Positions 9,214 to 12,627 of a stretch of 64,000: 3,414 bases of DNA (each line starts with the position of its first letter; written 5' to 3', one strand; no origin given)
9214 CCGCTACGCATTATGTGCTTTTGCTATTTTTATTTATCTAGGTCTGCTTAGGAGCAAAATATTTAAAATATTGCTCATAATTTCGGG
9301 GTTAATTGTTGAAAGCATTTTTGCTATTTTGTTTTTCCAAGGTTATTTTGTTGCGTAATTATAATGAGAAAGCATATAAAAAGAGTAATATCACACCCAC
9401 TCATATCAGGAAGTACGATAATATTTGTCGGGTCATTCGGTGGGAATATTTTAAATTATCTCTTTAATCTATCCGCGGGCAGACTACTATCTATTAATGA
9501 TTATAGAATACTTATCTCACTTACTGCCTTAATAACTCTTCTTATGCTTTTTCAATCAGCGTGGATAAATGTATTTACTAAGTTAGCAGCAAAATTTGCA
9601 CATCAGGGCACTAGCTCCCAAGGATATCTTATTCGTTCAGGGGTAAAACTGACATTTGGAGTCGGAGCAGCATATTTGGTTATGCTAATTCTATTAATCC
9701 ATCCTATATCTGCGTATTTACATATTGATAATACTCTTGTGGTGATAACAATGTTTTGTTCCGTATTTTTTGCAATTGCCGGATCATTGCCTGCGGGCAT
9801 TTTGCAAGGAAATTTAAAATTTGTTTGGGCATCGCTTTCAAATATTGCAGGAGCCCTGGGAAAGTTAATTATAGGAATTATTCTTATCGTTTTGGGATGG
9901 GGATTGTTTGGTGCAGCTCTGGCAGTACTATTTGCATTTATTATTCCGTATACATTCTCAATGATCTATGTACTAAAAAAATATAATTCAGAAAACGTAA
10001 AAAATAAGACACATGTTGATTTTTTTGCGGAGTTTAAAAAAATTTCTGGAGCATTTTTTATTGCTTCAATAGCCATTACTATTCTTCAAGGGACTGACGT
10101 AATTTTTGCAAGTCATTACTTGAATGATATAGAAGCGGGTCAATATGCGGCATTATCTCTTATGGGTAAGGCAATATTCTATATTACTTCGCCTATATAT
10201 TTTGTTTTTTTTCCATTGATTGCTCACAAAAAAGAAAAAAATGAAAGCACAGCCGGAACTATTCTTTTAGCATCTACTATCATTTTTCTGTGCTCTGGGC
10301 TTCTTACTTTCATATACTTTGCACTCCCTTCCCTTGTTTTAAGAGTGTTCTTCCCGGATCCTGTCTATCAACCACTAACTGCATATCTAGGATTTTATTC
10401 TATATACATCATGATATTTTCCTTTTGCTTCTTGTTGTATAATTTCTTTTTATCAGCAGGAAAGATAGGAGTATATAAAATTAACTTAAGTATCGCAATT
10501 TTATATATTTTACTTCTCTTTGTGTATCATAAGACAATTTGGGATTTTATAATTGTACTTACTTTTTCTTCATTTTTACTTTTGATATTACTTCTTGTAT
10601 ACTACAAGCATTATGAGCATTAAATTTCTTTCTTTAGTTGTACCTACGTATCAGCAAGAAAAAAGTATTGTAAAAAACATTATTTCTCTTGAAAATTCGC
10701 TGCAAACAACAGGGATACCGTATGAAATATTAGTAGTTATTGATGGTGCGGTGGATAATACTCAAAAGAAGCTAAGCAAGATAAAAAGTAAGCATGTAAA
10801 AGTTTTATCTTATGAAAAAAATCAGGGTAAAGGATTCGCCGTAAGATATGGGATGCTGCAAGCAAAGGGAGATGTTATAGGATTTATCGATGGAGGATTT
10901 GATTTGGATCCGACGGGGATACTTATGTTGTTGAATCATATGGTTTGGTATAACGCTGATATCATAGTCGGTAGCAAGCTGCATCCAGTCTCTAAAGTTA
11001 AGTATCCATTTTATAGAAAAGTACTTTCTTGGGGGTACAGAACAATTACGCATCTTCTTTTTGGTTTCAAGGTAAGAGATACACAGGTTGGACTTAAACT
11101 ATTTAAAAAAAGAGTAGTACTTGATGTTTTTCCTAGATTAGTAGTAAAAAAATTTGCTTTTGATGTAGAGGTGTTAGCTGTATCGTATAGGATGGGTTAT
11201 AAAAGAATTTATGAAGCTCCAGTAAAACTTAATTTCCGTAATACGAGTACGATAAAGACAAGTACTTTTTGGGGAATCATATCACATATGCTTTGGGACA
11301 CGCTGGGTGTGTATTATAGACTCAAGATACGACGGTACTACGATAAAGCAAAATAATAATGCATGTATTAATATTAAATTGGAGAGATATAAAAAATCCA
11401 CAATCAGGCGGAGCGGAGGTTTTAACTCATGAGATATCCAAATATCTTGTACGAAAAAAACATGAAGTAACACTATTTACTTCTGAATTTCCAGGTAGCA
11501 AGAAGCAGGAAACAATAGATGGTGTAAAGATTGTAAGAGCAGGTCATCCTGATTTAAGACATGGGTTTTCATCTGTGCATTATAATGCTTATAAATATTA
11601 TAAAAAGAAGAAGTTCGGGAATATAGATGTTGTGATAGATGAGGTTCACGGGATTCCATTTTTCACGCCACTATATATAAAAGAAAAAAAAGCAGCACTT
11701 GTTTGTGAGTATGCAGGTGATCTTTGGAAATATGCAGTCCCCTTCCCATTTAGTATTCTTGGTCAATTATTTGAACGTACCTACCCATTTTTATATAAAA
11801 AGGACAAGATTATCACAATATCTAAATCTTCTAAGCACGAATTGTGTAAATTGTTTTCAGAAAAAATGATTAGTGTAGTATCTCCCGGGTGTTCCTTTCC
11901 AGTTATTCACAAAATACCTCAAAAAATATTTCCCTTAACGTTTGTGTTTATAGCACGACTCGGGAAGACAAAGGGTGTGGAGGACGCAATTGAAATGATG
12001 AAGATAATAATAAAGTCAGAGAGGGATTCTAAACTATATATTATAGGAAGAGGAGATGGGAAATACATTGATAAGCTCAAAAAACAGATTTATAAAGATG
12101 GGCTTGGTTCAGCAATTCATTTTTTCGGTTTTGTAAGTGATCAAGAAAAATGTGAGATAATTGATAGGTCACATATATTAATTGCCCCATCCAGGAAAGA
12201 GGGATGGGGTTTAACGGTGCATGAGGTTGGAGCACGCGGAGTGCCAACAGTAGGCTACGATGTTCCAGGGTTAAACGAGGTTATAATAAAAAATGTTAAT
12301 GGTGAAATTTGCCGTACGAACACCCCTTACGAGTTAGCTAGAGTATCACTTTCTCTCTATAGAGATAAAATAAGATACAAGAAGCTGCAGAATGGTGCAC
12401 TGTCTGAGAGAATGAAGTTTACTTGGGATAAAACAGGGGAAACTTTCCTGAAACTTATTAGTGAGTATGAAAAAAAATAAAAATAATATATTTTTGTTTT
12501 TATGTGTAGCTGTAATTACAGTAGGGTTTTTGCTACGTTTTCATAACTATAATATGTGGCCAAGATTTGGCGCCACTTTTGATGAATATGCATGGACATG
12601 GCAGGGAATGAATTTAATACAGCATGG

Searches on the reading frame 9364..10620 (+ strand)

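Call 6: search_protein_families(library=pfam, proteins=[window:9364-10620:+], max_evalue=0.0001)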
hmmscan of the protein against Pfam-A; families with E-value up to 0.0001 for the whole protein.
window:9364-10620:+ (419 aa): 1 family
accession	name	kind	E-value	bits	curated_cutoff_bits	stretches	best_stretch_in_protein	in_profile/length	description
PF01943.22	Polysacc_synt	-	8.3e-13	48.8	28.2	1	15-287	3-271/274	Polysaccharide biosynthesis protein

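Call 16: search_protein_families(library=ncbifam, proteins=[window:9364-10620:+], max_evalue=0.00001)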
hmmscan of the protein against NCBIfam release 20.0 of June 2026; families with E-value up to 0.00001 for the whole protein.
window:9364-10620:+ (419 aa): 0 families

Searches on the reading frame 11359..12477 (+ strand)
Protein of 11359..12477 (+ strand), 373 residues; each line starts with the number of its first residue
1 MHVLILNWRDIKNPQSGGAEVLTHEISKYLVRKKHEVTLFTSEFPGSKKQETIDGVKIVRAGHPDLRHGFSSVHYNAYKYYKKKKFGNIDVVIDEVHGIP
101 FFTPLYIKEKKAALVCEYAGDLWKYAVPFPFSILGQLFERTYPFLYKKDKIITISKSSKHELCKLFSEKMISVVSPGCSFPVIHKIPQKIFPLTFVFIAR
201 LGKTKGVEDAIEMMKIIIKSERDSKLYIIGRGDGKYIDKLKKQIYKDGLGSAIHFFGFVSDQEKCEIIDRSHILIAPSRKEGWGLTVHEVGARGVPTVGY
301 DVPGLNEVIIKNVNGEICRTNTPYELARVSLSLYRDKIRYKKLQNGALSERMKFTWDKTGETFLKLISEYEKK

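Call 7: search_protein_families(library=pfam, proteins=[window:11359-12477:+], max_evalue=0.0001)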
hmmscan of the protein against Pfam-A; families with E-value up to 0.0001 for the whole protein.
window:11359-12477:+ (373 aa): 4 families
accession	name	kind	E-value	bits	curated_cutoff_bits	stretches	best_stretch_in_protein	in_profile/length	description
PF00534.26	Glycos_transf_1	-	1.8e-31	109.4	26.4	1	194-346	17-168/172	Glycosyl transferases group 1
PF13692.12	Glyco_trans_1_4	-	3.6e-24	86.1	27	1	194-336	3-142/142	Glycosyl transferases group 1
PF20706.3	GT4-conflict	-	2.1e-14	53.7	26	1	156-316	159-327/385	Family 4 Glycosyltransferase in conflict systems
PF13439.12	Glyco_transf_4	-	1.3e-13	51.7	28.5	1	17-177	2-165/170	Glycosyltransferase Family 4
